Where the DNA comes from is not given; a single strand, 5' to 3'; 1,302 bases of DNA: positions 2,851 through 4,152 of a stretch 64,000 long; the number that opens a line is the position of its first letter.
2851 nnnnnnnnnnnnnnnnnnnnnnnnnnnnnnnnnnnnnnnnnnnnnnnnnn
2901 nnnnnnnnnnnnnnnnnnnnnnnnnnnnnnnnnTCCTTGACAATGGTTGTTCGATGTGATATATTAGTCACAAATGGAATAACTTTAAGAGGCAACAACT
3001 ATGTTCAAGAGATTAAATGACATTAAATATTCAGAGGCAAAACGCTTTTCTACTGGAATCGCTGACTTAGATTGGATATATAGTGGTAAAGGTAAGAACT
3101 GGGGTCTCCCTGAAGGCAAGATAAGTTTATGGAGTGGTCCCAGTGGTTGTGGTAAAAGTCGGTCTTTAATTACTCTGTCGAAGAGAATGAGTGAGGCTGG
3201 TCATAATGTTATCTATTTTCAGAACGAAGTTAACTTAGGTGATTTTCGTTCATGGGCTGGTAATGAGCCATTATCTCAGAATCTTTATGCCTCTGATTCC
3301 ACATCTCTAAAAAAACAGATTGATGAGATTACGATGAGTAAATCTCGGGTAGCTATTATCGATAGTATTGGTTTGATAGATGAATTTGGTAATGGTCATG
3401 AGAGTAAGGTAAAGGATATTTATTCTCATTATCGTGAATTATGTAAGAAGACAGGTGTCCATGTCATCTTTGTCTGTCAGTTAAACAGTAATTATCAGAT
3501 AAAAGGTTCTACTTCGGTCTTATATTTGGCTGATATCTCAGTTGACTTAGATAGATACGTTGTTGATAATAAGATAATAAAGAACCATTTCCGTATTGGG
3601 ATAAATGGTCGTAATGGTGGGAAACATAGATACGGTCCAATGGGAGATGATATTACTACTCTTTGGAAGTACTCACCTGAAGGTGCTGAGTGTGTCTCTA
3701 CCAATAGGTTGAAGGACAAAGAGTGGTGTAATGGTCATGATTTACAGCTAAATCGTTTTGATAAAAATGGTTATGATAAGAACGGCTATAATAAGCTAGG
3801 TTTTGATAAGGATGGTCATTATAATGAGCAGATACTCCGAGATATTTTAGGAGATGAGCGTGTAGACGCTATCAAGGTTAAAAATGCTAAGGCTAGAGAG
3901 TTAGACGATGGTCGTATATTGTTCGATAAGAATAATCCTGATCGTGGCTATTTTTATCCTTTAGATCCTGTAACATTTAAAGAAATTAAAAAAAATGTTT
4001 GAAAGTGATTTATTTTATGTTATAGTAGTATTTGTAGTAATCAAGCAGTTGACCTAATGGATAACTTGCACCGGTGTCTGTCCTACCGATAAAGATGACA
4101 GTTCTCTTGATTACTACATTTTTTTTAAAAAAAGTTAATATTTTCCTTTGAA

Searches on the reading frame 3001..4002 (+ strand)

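Call 10: search_protein_families(library=pfam, proteins=[window:3001-4002:+], max_evalue=0.01)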
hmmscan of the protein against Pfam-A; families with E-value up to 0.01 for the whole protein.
window:3001-4002:+ (333 aa): 5 families
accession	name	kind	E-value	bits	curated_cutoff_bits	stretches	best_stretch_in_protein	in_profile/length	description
PF13481.12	AAA_25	-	3.3e-08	33.8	27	1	13-161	12-190/195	AAA domain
PF06745.19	ATPase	-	1.2e-07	31.8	26.6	1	60-191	64-195/231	KaiC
PF03215.21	Rad17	-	0.00053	20.4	23.8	1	40-118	46-120/186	Rad17 P-loop domain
PF00265.24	TK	-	0.0057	17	20.6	0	39-127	1-90/176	Thymidine kinase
PF13401.12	AAA_22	-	0.01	16.6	27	0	43-160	9-123/130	AAA domain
